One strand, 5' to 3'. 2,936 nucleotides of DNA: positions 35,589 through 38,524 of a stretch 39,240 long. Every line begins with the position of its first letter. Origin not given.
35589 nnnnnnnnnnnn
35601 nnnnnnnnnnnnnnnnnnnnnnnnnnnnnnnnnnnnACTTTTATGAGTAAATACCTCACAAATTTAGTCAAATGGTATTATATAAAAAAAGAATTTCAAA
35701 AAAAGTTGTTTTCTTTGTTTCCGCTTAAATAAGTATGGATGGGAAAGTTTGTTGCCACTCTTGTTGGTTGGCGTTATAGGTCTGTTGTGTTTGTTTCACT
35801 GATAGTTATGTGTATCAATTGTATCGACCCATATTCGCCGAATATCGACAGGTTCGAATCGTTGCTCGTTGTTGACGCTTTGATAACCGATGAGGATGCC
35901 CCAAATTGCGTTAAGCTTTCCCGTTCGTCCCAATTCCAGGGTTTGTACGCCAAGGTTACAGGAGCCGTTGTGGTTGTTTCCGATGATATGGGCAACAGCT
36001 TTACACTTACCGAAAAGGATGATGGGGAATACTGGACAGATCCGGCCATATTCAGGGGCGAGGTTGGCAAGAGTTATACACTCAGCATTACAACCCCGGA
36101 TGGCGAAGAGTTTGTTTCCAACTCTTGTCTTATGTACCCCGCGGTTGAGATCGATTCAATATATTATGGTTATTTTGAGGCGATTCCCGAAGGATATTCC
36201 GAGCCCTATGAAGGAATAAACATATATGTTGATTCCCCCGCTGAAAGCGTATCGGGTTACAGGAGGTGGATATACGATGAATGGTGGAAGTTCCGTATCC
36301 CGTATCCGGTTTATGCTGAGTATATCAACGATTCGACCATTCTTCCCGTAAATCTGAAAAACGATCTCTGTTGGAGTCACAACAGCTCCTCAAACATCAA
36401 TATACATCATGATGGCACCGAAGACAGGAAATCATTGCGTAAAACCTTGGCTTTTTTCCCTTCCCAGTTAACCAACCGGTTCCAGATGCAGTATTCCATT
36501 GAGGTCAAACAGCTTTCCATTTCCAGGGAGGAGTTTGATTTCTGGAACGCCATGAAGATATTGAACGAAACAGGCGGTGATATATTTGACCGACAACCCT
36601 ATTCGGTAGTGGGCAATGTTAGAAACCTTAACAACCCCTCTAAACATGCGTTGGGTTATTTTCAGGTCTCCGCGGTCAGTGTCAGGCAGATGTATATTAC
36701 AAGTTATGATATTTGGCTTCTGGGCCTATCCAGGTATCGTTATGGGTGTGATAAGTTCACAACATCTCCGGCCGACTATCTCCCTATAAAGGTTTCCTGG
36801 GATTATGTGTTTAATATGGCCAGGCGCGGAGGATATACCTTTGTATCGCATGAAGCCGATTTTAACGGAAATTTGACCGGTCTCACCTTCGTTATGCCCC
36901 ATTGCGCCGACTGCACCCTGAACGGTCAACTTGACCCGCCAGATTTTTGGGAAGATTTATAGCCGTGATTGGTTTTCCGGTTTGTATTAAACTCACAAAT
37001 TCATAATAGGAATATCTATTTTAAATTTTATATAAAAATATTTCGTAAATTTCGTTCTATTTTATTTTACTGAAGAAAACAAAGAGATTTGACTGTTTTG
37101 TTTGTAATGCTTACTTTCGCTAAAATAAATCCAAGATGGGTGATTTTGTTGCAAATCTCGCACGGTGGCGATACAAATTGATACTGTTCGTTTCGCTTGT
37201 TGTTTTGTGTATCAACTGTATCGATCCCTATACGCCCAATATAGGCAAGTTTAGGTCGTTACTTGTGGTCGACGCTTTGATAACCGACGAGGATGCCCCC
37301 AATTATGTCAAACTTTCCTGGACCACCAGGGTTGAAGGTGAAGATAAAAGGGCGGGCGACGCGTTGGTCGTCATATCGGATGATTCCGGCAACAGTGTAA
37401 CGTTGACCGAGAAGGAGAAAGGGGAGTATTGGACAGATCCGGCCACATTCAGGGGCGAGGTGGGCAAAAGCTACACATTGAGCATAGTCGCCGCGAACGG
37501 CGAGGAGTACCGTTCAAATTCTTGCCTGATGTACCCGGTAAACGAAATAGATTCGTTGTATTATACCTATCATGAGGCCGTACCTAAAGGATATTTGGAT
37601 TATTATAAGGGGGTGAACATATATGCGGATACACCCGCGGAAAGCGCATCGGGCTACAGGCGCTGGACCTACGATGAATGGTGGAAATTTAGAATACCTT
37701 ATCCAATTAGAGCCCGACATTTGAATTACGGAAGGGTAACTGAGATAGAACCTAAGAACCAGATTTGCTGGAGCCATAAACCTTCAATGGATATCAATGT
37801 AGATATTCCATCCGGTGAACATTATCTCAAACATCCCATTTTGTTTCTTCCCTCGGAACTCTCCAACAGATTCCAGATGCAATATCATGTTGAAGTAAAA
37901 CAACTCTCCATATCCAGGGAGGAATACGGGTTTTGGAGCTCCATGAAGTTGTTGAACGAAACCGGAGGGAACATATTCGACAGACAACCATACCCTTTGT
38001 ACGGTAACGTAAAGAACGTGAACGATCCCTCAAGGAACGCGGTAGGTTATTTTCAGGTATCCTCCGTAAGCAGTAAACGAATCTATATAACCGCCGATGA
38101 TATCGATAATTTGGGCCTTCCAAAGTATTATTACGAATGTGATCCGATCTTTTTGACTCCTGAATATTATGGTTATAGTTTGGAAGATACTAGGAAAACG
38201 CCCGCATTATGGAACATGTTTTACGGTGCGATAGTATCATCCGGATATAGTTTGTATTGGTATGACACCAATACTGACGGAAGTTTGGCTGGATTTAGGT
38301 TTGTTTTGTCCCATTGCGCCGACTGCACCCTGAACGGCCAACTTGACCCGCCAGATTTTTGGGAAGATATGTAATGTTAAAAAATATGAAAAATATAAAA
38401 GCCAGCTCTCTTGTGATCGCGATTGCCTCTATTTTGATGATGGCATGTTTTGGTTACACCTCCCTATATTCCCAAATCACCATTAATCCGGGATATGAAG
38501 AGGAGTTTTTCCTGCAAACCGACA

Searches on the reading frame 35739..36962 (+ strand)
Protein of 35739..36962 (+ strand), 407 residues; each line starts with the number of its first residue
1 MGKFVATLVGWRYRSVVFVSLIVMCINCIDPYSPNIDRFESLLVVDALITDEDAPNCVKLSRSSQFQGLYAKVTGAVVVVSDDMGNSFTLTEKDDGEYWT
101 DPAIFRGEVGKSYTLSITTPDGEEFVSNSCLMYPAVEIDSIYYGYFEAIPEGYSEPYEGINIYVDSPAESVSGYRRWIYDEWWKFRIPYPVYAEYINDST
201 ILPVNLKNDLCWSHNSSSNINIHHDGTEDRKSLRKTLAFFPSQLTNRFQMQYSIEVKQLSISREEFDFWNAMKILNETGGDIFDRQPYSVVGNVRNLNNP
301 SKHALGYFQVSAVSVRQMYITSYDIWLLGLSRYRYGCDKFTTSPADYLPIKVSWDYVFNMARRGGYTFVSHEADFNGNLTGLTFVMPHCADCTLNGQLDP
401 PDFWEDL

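Call 81: search_protein_families(library=pfam, proteins=[window:35739-36962:+], max_evalue=0.001)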
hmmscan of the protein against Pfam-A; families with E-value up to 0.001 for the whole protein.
window:35739-36962:+ (407 aa): 1 family
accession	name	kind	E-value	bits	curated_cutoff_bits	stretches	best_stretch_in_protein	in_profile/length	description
PF14054.11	DUF4249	-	3.8e-39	135.3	28.5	1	29-315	1-267/269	Domain of unknown function (DUF4249)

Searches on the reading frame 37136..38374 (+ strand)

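Call 81: search_protein_families(library=pfam, proteins=[window:37136-38374:+], max_evalue=0.001)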
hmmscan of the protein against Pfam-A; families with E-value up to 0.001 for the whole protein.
window:37136-38374:+ (412 aa): 1 family
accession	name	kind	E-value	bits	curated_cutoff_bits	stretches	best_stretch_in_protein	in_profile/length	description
PF14054.11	DUF4249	-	1.4e-37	130.2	28.5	1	29-315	1-269/269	Domain of unknown function (DUF4249)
